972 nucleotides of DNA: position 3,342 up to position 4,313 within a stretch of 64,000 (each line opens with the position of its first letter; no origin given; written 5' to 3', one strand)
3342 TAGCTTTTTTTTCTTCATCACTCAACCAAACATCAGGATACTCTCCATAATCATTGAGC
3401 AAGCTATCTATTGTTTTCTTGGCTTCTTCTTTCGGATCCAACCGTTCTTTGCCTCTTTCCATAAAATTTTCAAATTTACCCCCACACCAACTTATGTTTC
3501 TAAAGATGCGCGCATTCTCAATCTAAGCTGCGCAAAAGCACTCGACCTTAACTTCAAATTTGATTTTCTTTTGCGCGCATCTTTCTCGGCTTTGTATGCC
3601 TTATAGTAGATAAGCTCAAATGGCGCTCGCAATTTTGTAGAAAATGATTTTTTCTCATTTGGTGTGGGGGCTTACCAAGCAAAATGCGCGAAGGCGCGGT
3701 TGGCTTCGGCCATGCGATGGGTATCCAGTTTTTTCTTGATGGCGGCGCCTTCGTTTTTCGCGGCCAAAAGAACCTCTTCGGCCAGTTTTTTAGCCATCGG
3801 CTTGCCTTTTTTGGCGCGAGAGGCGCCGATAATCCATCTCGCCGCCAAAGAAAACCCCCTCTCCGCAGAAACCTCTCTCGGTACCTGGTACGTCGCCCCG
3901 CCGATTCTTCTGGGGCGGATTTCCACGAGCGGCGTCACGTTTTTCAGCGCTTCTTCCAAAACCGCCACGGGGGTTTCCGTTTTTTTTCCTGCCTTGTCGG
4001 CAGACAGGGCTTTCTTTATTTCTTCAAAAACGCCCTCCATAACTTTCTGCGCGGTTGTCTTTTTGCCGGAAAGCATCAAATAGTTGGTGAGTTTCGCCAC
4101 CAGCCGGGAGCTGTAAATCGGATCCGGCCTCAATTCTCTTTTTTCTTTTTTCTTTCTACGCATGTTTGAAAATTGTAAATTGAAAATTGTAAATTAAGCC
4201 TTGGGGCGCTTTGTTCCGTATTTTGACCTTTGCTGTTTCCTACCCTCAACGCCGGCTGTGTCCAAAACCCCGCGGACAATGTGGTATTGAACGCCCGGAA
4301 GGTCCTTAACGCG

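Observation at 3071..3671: A foreign-looking 600-bp insert inside the str operon: an orphan ORF preceded by a ~190-nt rod-like RNA or element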

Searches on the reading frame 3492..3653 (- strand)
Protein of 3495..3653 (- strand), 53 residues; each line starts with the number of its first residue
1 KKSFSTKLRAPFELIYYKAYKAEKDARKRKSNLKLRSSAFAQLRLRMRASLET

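Call 7: search_protein_families(library=pfam, proteins=[window:3492-3632:-], max_evalue=1)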
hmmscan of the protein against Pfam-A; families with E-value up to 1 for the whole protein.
window:3492-3632:- (46 aa): 0 families

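Call 15: find_homologous_proteins(query=window:3495-3653:-, max_evalue=0.01)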
Query seq(53 aa) (53 aa): 3 proteins with E <= 0.01 among 3 candidates.
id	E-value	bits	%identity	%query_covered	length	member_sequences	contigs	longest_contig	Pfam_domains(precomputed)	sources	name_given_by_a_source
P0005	2.0e-13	66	74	94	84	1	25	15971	PF10544.16,PF01541.31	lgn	-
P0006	1.5e-11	61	69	96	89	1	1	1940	PF01541.31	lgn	-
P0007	4.4e-10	56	70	89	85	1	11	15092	PF01541.31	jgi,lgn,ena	jgi:putative endonuclease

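Call 18: find_encoding_contigs(protein=P0005, flank=3000, max_places=8)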
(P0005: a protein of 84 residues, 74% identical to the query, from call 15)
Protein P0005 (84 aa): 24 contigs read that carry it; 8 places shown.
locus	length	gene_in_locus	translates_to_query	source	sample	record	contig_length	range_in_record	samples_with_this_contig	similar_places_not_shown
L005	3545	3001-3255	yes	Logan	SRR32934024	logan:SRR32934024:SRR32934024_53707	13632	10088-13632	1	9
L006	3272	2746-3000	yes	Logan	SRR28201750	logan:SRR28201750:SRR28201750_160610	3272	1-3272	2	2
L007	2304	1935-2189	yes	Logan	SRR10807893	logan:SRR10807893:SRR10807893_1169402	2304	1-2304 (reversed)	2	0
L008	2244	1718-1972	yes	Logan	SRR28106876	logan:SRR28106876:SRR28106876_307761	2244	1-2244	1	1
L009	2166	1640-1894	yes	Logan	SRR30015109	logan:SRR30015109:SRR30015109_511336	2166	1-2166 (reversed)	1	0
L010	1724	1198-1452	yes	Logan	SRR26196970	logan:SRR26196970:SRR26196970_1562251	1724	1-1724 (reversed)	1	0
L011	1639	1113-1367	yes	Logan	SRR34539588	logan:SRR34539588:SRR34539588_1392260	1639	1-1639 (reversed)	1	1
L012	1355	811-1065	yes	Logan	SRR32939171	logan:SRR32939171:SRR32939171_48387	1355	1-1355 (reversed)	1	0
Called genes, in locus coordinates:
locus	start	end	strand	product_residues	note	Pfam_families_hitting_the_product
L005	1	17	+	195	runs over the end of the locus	-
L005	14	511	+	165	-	-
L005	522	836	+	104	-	-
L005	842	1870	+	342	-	PF03073:TspO_MBR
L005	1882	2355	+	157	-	-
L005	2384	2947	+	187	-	PF06821:Ser_hydrolase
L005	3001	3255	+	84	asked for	PF01541:GIY-YIG, PF10544:T5orf172 (weak)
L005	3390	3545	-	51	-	?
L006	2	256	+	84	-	?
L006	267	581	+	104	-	-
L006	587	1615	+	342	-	PF03073:TspO_MBR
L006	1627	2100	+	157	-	-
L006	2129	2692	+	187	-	PF06821:Ser_hydrolase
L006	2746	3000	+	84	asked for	PF01541:GIY-YIG, PF10544:T5orf172 (weak)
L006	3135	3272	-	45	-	?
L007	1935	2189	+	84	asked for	PF01541:GIY-YIG, PF10544:T5orf172 (weak)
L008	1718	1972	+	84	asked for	PF01541:GIY-YIG, PF10544:T5orf172 (weak)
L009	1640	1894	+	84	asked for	PF01541:GIY-YIG, PF10544:T5orf172 (weak)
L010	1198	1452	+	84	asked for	PF01541:GIY-YIG, PF10544:T5orf172 (weak)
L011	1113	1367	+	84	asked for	PF01541:GIY-YIG, PF10544:T5orf172 (weak)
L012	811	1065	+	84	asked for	PF01541:GIY-YIG, PF10544:T5orf172 (weak)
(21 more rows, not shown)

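Call 23: find_encoding_contigs(protein=P0007, flank=2000, max_places=6)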
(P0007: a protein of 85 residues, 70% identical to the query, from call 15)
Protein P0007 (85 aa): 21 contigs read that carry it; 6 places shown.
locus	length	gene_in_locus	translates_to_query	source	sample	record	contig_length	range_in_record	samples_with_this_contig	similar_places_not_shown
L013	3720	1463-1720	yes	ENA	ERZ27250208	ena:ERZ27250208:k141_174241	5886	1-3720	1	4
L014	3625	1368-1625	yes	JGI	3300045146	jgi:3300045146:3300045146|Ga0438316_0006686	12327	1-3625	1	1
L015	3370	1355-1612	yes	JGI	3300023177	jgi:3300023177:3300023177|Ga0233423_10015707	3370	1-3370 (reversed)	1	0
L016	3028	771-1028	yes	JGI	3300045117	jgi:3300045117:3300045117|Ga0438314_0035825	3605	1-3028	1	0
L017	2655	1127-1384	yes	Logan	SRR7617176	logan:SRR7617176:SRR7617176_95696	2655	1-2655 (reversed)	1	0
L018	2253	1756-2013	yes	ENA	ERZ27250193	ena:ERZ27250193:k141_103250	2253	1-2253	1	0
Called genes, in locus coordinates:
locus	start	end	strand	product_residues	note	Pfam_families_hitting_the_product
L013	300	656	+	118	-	-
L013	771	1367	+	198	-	-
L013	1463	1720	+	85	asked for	PF01541:GIY-YIG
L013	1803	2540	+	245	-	PF01145:Band_7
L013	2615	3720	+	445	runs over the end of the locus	PF00860:Xan_ur_permease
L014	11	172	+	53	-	-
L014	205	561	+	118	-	-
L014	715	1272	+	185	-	-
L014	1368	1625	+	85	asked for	PF01541:GIY-YIG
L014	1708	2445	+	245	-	PF01145:Band_7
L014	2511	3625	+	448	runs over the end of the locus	PF00860:Xan_ur_permease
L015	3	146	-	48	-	?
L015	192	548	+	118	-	-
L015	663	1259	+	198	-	-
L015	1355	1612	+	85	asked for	PF01541:GIY-YIG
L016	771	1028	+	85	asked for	PF01541:GIY-YIG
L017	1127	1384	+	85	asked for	PF01541:GIY-YIG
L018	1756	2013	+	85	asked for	PF01541:GIY-YIG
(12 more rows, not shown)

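Call 24: find_encoding_contigs(protein=P0006, flank=2000, max_places=3)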
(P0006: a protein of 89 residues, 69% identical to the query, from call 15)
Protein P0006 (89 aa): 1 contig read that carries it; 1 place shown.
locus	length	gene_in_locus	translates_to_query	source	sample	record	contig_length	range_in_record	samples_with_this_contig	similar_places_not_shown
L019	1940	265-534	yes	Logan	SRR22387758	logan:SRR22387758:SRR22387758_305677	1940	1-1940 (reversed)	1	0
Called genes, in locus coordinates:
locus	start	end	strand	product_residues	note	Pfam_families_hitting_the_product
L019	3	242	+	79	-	?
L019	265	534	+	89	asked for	PF01541:GIY-YIG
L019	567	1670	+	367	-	PF04371:PAD_porph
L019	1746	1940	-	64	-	?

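Call 28: find_related_loci(query=A1, collection=genome_contigs, flank=1500)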
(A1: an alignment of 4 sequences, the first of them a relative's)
Query A1 (84 aa) in genome_contigs; peptide patterns used: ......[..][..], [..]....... (x = any residue, [..] = any of these).
377 stretches matched a pattern; 290 encode a relative of the query (tblastn E <= 1e-3); the best 80 are kept; 80 distinct loci.
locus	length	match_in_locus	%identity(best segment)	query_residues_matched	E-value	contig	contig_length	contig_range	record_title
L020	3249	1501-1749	77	1-83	3e-42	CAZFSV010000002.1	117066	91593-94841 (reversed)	MAG TPA_asm: uncultured Candidatus Saccharibacteria bacterium isolate SRP300315_co1_20 genome assembly, contig: NODE_69_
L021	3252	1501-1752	74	1-84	2e-38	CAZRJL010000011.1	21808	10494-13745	MAG TPA_asm: uncultured Bdellovibrionales bacterium isolate binchicken_co220_173 genome assembly, contig: NODE_1457_leng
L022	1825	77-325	75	1-83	2e-38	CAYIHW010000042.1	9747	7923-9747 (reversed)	MAG TPA_asm: uncultured Candidatus Saccharibacteria bacterium isolate ERP119705_co23_139 genome assembly, contig: NODE_7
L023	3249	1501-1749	73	1-83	9e-38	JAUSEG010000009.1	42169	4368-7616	MAG: bacterium isolate E14_maxbin.173 E14_k141_725332, whole genome shotgun sequence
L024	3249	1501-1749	75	1-83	6e-38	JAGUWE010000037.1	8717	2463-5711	MAG: Patescibacteria group bacterium isolate DeMMO5_21 c_000000007692, whole genome shotgun sequence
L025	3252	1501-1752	74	1-84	5e-38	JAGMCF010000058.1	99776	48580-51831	MAG: Candidatus Cloacimonadota bacterium isolate RS_16_45 ZL425.bin.45.fa_58, whole genome shotgun sequence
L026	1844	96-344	72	1-83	1e-37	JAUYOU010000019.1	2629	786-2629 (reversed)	MAG: bacterium isolate C4_maxbin.104 C4_k141_197599, whole genome shotgun sequence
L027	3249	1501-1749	73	1-83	2e-37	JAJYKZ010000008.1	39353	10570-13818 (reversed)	MAG: bacterium isolate DBS2-1.bin57 NODE_1701_length_39353_cov_2.332280, whole genome shotgun sequence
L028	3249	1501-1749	70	1-83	9e-37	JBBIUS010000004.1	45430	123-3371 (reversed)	MAG: Candidatus Falkowbacteria bacterium isolate ETS170220_bin_59 NODE_589_length_45430_cov_5.09613, whole genome shotgu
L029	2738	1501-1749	69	1-83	2e-36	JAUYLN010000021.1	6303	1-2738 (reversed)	MAG: bacterium isolate C24_metabat.bin.36 C24_k141_475146, whole genome shotgun sequence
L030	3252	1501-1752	70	1-84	3e-36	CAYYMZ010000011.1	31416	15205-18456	MAG TPA_asm: uncultured Candidatus Saccharibacteria bacterium isolate SRP178699_co1_616 genome assembly, contig: NODE_15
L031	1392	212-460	70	1-83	9e-37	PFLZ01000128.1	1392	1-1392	MAG: Candidatus Magasanikbacteria bacterium CG_4_10_14_0_8_um_filter_42_12 CG_4_10_14_0.8_um_filter_scaffold_79748_c, wh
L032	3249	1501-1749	71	1-83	3e-35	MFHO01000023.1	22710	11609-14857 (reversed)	MAG: Candidatus Giovannonibacteria bacterium RIFCSPHIGHO2_02_FULL_45_13 rifcsphigho2_02_scaffold_3413, whole genome shot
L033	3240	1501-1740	73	4-83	8e-35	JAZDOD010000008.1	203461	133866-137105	MAG: bacterium isolate MEGAHIT-group-0.75 k141_10865924, whole genome shotgun sequence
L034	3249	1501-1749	69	1-83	2e-34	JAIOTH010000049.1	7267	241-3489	MAG: bacterium isolate SMBSF65 bin_70_k127_1476973, whole genome shotgun sequence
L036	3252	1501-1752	67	1-84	2e-34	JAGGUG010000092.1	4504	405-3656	MAG: Candidatus Omnitrophota bacterium isolate AUK068 PB_MBMC_022_c_000000000106, whole genome shotgun sequence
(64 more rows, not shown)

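Call 42: search_solved_structures(query=P0005, max_evalue=1, show_alignments=2)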
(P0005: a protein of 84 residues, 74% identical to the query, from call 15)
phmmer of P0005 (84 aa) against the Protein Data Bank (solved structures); distinct sequences matched with E-value up to 1: 7.
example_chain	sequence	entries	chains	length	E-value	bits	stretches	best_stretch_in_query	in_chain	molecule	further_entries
1zg2_A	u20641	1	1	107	2.3e-06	31.1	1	2-71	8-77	Hypothetical UPF0213 protein BH0048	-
1ywl_A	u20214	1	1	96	0.00087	22.9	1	3-72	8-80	Hypothetical UPF0213 protein EF2693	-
6seh_C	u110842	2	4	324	0.1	16.3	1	2-32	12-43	Structure-specific endonuclease subunit SLX1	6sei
1mk0_A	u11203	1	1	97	0.31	14.8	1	4-31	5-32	Intron-associated endonuclease 1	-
9o5k_G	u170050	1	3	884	0.33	14.8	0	19-81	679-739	Puromycin-sensitive aminopeptidase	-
8sw0_A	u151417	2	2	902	0.34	14.7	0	19-81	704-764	Puromycin-sensitive aminopeptidase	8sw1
7wme_A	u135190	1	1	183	0.45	14.3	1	9-47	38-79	Structure-specific endonuclease subunit SLX1 homolog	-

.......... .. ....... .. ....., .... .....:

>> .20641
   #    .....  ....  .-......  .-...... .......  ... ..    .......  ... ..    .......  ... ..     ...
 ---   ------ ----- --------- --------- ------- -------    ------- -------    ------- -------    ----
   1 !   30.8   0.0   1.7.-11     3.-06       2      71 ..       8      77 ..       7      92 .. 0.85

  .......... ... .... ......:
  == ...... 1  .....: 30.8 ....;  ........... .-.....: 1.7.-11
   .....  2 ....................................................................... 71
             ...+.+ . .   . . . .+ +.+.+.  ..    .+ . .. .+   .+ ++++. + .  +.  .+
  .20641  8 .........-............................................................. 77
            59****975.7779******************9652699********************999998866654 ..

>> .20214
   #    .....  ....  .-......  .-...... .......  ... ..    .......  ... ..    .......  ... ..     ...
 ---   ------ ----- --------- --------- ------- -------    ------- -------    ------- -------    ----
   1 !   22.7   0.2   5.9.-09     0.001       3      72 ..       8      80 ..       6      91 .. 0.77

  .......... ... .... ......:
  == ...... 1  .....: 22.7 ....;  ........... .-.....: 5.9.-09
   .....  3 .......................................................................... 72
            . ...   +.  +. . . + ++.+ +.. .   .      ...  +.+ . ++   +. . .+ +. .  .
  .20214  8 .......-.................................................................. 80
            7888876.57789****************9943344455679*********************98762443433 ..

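Call 43: search_protein_families(library=ncbifam, proteins=[P0005, P0006, P0007], max_evalue=0.1)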
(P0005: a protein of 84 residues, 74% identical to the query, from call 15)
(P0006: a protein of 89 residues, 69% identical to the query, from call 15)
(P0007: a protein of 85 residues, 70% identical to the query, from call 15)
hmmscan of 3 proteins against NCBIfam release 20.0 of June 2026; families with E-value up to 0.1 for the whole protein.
P0005 (84 aa): 7 families
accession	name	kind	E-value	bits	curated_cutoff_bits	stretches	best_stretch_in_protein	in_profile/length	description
TIGR01453.1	grpIintron_endo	subfamily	0.00012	22.2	56.05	1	4-33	4-33/215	group I intron endonuclease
NF005906.0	PRK07883.1-4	equivalog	0.00013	20.5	495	1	4-47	218-262/563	DEDD exonuclease domain-containing protein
NF005905.0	PRK07883.1-3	equivalog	0.0012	17.5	508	1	4-33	229-258/581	DEDD exonuclease domain-containing protein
NF011261.0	PRK14667.1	equivalog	0.0053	15.3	818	1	4-42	19-56/567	excinuclease ABC subunit C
TIGR00194.1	uvrC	equivalog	0.017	13.8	285.45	1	4-41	14-50/574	excinuclease ABC subunit UvrC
NF005903.0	PRK07883.1-1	equivalog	0.044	12.2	1038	1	4-34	251-281/642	DEDD exonuclease domain-containing protein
NF005907.0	PRK07883.1-5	equivalog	0.054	11.9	454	1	4-29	233-258/584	DEDD exonuclease domain-containing protein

P0006 (89 aa): 2 families
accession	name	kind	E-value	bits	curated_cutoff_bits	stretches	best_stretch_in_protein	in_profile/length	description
TIGR01453.1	grpIintron_endo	subfamily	0.0035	17.4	56.05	1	4-32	4-32/215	group I intron endonuclease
NF005906.0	PRK07883.1-4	equivalog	0.031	12.6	495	1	4-33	218-247/563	DEDD exonuclease domain-containing protein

P0007 (85 aa): 4 families
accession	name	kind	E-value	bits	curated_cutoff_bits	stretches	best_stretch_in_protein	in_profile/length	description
NF005906.0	PRK07883.1-4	equivalog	2.9e-05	22.6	495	1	4-41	218-256/563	DEDD exonuclease domain-containing protein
NF005905.0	PRK07883.1-3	equivalog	0.0011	17.7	508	1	4-33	229-258/581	DEDD exonuclease domain-containing protein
TIGR01453.1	grpIintron_endo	subfamily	0.0093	16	56.05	1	4-33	4-33/215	group I intron endonuclease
NF011261.0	PRK14667.1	equivalog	0.019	13.5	818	1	4-42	19-56/567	excinuclease ABC subunit C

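Call 82: search_dna_similar(query=P0005, collection=plasmids, mode=protein, max_evalue=0.001, max_rows=30)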
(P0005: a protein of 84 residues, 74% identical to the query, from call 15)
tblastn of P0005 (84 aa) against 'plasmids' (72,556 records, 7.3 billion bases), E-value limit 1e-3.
Records with a match: 2; places in all: 2; records where one place covers at least 80% of the query: 1.
Best place of each record, by identity: <60% 2.
By first word of the organism name: Bacillus 1; Acetoanaerobium 1.
By predicted mobility (MOB-suite, as given by PLSDB): non-mobilizable 2.
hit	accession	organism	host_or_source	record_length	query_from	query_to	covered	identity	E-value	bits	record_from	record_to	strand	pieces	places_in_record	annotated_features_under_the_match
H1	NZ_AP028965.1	Bacillus subtilis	soil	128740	3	62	71%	49.2%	2e-8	56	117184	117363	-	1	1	yazA: GIY-YIG nuclease family protein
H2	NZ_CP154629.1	Acetoanaerobium noterae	cell culture,Sludge of a digestion ...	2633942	2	70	82%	41.4%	2e-6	50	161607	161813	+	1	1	none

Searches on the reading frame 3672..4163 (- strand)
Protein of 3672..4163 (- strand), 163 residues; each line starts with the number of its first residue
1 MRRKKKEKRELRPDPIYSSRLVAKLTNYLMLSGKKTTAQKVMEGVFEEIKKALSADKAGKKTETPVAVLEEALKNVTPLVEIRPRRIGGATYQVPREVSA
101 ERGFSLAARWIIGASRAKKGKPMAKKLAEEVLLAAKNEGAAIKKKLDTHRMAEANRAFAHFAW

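Call 7: search_protein_families(library=pfam, proteins=[window:3672-4163:-], max_evalue=1)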
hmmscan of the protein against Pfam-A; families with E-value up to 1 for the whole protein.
window:3672-4163:- (163 aa): 3 families
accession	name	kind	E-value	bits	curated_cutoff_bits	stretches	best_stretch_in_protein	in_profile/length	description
PF00177.27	Ribosomal_S7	-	6.1e-54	182.1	24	1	1-156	1-148/148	Ribosomal protein S7p/S5e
PF01497.23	Peripla_BP_2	-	0.034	14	27.5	0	97-134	181-218/235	Periplasmic binding protein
PF05424.16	Duffy_binding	-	0.23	11.9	25.5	1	123-151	27-55/186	Duffy binding domain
